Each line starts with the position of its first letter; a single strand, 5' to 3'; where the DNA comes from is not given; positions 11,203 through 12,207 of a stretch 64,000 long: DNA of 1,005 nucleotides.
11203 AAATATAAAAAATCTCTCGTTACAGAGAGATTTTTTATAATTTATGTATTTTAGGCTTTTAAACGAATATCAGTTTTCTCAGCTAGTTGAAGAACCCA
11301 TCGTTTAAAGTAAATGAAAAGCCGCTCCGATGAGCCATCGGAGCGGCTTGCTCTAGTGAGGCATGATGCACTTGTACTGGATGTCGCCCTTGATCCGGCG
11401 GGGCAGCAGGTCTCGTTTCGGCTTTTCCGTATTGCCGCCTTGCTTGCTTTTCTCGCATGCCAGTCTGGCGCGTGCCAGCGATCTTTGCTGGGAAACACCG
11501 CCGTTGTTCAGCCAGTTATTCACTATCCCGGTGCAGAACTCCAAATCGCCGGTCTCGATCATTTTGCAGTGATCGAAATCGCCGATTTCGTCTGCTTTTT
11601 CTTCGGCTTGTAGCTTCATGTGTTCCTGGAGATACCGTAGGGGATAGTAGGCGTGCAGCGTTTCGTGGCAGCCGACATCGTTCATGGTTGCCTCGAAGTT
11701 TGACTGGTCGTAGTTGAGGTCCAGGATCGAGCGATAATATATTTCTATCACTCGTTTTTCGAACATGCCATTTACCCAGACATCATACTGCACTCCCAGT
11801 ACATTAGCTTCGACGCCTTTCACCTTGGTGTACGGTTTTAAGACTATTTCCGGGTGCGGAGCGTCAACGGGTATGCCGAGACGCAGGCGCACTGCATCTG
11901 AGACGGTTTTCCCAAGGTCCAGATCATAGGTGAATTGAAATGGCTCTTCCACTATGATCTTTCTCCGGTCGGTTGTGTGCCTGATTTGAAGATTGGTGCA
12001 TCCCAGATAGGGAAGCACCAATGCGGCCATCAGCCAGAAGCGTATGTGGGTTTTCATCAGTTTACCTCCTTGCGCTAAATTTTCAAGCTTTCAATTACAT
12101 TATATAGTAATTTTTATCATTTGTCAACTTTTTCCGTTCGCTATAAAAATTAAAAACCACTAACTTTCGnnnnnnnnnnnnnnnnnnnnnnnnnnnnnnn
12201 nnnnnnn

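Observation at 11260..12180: GC-rich islet carrying an HExxH lipoprotein with a textbook sigma70 promoter and SD, plus an adjacent small lipoprotein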

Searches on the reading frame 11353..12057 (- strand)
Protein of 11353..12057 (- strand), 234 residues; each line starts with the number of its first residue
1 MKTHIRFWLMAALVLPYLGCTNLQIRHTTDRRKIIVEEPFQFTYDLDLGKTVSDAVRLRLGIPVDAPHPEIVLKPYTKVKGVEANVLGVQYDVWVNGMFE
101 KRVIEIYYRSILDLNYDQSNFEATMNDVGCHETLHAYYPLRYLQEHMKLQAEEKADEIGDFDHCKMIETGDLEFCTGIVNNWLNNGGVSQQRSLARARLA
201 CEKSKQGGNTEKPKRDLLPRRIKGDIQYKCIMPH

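Call 5: search_protein_families(library=pfam, proteins=[window:11353-12057:-], max_evalue=1)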
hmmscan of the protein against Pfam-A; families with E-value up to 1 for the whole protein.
window:11353-12057:- (234 aa): 0 families

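Call 11: find_homologous_proteins(query=window:11353-12057:-, max_evalue=0.001)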
Query window:11353-12057:- (234 aa): 4 proteins with E <= 0.001 among 710 candidates.
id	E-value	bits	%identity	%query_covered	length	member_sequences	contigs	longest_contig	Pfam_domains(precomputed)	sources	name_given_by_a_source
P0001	7.0e-159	545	100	100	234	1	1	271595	-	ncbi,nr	ncbi:MAG: hypothetical protein HZB99_01560 [Candidatus Harrisonbacteria bacterium]|nr:hypothetical p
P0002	5.1e-92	326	88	70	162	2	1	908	-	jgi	jgi:hypothetical protein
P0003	1.4e-88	315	68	88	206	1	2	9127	-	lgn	-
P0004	2.1e-26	111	49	56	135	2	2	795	-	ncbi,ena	-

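Call 13: find_encoding_contigs(protein=P0003, flank=10000)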
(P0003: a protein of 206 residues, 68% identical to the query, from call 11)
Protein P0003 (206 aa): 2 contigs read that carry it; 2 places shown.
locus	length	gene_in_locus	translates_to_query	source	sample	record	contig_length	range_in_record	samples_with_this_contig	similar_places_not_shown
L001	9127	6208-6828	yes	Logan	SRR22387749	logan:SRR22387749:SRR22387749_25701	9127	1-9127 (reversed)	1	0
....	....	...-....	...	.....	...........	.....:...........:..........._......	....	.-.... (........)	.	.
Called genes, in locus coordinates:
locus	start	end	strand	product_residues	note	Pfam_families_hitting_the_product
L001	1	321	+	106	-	?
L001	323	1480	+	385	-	PF03033:Glyco_transf_28, PF04101:Glyco_tran_28_C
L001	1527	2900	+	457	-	PF00749:tRNA-synt_1c, PF19269:Anticodon_2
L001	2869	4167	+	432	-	PF01551:Peptidase_M23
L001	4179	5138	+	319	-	PF02388:FemAB, PF13480:Acetyltransf_6 (weak), PF02388:FemAB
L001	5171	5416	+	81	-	-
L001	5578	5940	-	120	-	-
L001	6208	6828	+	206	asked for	-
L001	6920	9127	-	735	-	?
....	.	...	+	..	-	?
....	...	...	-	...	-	-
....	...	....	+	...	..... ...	-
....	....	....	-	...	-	?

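Call 14: find_encoding_contigs(protein=P0004, flank=10000)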
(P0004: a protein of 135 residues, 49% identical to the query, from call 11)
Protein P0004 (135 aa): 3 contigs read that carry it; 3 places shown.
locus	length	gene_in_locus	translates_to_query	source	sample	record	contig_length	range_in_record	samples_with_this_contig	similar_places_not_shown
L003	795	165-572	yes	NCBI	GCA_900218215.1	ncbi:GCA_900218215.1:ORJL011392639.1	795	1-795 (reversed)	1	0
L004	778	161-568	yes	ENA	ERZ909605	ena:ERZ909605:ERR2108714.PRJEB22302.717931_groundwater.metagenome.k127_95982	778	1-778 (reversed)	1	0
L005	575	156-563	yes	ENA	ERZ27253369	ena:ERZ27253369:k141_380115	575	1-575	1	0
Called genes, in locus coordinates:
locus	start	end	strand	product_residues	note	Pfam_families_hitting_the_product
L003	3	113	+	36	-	?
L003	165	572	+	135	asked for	-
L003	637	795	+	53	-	?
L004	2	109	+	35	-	?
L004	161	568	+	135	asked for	-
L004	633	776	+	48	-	?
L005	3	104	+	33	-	?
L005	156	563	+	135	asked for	-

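Call 20: search_protein_representatives(protein=window:11353-12057:-)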
Query: 234 residues. Proteins with E-value up to 0.001 (for the whole library): 5; up to 1e-10: 5; up to 1e-30: 4. The best 5 are listed.
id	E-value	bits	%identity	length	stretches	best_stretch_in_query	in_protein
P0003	4.5e-89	314.6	68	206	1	1-205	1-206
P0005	5.4e-45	170.3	46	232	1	1-232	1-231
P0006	2.2e-40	155.2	42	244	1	10-205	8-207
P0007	1.5e-33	132.8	43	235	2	14-165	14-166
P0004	6.6e-27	111.1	52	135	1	100-231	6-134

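Call 22: find_encoding_contigs(protein=P0005, flank=10000)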
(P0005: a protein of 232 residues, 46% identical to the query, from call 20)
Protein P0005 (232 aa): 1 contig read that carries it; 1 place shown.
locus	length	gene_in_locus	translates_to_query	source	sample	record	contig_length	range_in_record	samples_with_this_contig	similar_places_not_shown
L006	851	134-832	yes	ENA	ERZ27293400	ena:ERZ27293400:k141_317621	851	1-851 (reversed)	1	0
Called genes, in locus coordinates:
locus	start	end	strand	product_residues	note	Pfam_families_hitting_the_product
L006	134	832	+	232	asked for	-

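Call 23: find_encoding_contigs(protein=P0006, flank=10000)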
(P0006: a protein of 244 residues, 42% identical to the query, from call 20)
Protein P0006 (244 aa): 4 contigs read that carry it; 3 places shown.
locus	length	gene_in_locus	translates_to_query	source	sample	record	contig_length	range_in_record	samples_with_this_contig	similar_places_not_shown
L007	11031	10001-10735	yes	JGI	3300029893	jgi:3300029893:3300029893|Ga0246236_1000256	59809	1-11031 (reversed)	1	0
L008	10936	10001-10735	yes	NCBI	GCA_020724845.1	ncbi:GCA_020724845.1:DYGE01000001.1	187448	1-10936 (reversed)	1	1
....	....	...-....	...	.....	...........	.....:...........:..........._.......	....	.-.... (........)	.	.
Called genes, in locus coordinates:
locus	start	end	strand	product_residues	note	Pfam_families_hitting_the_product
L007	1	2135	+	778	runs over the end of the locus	PF26449:DUF8128, PF01935:DUF87 (weak), PF02534:T4SS-DNA_transf, PF10412:TrwB_AAD_bind (faint), PF25199:nSTAND_NTPase5 (weak), PF12696:TraG-D_C (weak)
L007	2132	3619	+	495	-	PF01979:Amidohydro_1 (weak), PF07969:Amidohydro_3 (weak)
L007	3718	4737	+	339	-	PF01098:FTSW_RODA_SPOVE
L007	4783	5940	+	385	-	PF03033:Glyco_transf_28, PF04101:Glyco_tran_28_C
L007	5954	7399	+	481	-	PF00749:tRNA-synt_1c, PF19269:Anticodon_2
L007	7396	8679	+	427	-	PF01551:Peptidase_M23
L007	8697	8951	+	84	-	-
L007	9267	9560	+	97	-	-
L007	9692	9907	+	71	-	-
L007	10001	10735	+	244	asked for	-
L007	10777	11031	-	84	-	?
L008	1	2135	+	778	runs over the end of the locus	PF26449:DUF8128, PF01935:DUF87 (weak), PF02534:T4SS-DNA_transf, PF10412:TrwB_AAD_bind (faint), PF25199:nSTAND_NTPase5 (weak), PF12696:TraG-D_C (weak)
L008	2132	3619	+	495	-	PF01979:Amidohydro_1 (weak), PF07969:Amidohydro_3 (weak)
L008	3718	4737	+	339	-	PF01098:FTSW_RODA_SPOVE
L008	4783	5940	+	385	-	PF03033:Glyco_transf_28, PF04101:Glyco_tran_28_C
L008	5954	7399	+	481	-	PF00749:tRNA-synt_1c, PF19269:Anticodon_2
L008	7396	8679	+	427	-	PF01551:Peptidase_M23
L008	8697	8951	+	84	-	-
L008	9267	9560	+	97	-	-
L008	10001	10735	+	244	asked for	-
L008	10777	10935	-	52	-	?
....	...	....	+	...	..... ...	-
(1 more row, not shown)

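Call 24: find_encoding_contigs(protein=P0007, flank=10000)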
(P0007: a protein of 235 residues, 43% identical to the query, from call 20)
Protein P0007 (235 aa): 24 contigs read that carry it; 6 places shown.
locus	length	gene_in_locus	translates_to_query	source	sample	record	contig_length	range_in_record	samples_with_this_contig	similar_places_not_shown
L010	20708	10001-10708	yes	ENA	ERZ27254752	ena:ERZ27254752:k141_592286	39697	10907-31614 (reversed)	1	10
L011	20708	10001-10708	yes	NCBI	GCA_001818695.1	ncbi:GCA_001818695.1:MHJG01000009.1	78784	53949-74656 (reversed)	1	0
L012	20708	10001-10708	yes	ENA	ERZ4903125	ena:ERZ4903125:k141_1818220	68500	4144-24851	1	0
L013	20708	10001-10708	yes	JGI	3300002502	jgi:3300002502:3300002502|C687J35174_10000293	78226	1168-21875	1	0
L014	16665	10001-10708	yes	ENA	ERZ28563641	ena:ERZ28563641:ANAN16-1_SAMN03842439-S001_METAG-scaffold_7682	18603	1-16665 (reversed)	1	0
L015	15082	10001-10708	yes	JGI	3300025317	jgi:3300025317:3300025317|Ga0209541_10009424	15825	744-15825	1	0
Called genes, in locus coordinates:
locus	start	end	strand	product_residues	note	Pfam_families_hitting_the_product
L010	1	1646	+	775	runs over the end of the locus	PF00324:AA_permease, PF13520:AA_permease_2, PF13906:AA_permease_C (weak), PF00582:Usp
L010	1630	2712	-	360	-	PF09594:GT87, PF05007:Mannosyl_trans (faint)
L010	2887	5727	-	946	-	PF07953:Toxin_R_bind_N (weak), PF13385:Laminin_G_3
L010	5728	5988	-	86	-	-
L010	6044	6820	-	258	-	PF00950:ABC-3, PF01032:FecCD (weak)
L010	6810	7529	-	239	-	PF00005:ABC_tran, PF13304:AAA_21 (weak)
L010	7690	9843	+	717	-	PF17191:RecG_wedge, PF01336:tRNA_anti-codon (faint), PF00270:DEAD, PF04851:ResIII, PF00271:Helicase_C, PF19833:RecG_dom3_C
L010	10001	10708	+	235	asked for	-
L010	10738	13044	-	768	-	PF08309:LVIVD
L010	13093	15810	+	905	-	-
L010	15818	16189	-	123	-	-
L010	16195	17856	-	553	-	-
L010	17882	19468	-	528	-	PF01676:Metalloenzyme, PF06415:iPGM_N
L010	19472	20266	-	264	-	PF00224:PK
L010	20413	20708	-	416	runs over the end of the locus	PF03952:Enolase_N, PF00113:Enolase_C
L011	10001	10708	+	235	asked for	-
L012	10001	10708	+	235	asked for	-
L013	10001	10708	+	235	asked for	-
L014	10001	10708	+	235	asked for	-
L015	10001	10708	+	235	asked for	-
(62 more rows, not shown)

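Call 32: search_solved_structures(query=A1, max_evalue=10, show_alignments=3)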
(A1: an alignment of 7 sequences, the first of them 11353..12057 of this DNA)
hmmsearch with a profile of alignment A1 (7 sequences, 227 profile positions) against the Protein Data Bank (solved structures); distinct sequences matched with E-value up to 10: 1.
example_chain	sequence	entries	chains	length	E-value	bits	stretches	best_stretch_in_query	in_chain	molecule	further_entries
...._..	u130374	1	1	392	0.52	13.3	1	173-219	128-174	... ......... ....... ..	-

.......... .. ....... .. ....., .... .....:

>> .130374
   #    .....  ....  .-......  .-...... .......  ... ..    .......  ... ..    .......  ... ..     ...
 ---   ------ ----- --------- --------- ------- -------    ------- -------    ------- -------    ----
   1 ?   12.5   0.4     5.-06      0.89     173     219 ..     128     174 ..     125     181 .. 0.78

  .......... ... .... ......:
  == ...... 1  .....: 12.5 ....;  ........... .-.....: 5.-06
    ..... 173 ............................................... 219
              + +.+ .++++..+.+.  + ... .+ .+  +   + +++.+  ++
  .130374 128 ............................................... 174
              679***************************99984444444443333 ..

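Call 33: search_protein_families(library=ncbifam, proteins=[window:11353-12057:-], max_evalue=1)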
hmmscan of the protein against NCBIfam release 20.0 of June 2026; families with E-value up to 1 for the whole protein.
window:11353-12057:- (234 aa): 0 families

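Call 41: predict_structure(alignment_id=A1)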
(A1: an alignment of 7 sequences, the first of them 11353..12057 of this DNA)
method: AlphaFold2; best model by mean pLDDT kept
length: 234 residues; sequences in the alignment: 7
mean_pLDDT: 71.1   pTM: 0.71
mean pLDDT of the five models: 71.1, 66.4, 66.4, 64.4, 60.6
residues with pLDDT >= 90: 40; 70-90: 103; 50-70: 42; < 50: 49
segments of 3 or more residues with pLDDT < 50: 8-21, 77-83, 208-234
pLDDT, mean of each block of 10 residues (from residue 1): 51 41 67 75 84 92 80 57 61 70 68 70 85 88 89 83 93 95 87 86 65 32 31 30
secondary structure, 60 per line:
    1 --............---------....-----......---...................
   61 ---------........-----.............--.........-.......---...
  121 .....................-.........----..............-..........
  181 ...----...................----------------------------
elements in order: H3-14 E24-27 E33-38 E42-45 H46-60 E70-77 E83-95 E98-106 H108-114 H118-141 H143-151 H156-169 H171-183 H188-206

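Call 43: fold_search(model_id=the predicted structure, library=pdb)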
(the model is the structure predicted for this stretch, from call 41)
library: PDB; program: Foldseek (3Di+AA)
matches with E <= 10: 290; with E <= 0.001: 0
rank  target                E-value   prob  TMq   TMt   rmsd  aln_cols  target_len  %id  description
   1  4gsk_Y                2.8e-01  0.18  0.14  0.20  13.3       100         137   11  Crystal structure of an Atg7-Atg10 crosslinked complex (released 2012-11-14)
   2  1c7y_A                2.9e-01  0.10  0.18  0.18  15.6       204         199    8  E.COLI RUVA-HOLLIDAY JUNCTION COMPLEX (released 2000-07-21)
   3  4p2i_A                5.4e-01  0.08  0.13  0.21  15.8       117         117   13  Crystal structure of the mouse SNX19 PX domain (released 2014-09-03)
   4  4p2i_B                5.7e-01  0.08  0.13  0.20  15.5       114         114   13  Crystal structure of the mouse SNX19 PX domain (released 2014-09-03)
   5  9ph4_F                6.0e-01  0.06  0.15  0.13  22.1       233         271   11  Cryo-EM structure of COP9 signalosome in complex with CSN5i-1a (released 2025-12-03)
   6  4d10_F                6.7e-01  0.05  0.14  0.12  21.6       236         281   12  Crystal structure of the COP9 signalosome (released 2014-07-23)
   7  7oa5_F                7.4e-01  0.06  0.14  0.16  16.2       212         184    8  RUVA COMPLEXED TO A HOLLIDAY JUNCTION. (released 2021-04-28)
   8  4gsk_Z                7.9e-01  0.12  0.14  0.21  12.7        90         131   11  Crystal structure of an Atg7-Atg10 crosslinked complex (released 2012-11-14)
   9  7oc3_B                7.9e-01  0.09  0.12  0.14   9.8        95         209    9  Crystal structure of the third tudor domain of Qin (released 2022-05-04)
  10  7r7e_A                8.3e-01  0.06  0.10  0.06  15.2       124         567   11  Synechococcus Olefin Synthase FAAL domain in complex with AMP and pyrophosphate (released 2022-07-06)
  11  6gef_F                8.3e-01  0.04  0.12  0.09  16.2       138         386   12  X-ray structure of the Yersinia pseudotuberculosis ATPase DotB (released 2018-05-30)
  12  7oc3_A                8.8e-01  0.09  0.12  0.13   9.7        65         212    9  Crystal structure of the third tudor domain of Qin (released 2022-05-04)
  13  6w3r_A                9.8e-01  0.07  0.13  0.13  12.4       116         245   16  Crystal structure of ligand-binding domain of Campylobacter jejuni chemoreceptor Tlp3 in complex with 3-methylisoleuci (released 2020-05-20)
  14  9qo6_F                1.0e+00  0.04  0.15  0.13  22.3       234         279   11  9-subunit COP9 signalosome complex (released 2026-02-04)
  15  7r7g_A                1.1e+00  0.05  0.10  0.06  14.8       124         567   11  Synechococcus Olefin Synthase FAAL domain A229I/R336A in complex with palmitoyl adenylate and pyrophosphate (released 2022-07-06)
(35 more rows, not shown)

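Call 46: search_protein_families(library=pfam, alignment_id=A1, max_evalue=10)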
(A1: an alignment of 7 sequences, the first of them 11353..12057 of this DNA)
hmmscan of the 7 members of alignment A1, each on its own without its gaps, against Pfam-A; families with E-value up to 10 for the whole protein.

A. member 1, window:11353-12057:- (234 aa): 0 families

B. families by the number of members that match (of 7 scanned): 7 families
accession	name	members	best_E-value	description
PF20353.3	DUF6648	1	0.0088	Family of unknown function (DUF6648)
PF20184.3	DUF6547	1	0.043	Family of unknown function (DUF6547)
PF01661.27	Macro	1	0.075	Macro domain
PF22888.1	FIMAH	1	0.098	FIMAH domain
PF06262.17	Zincin_1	1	0.14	Zincin-like metallopeptidase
PF25399.1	DeaD_dimer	1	0.15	RNA helicase DeaD dimerization domain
PF10263.15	SprT-like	1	0.16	SprT-like family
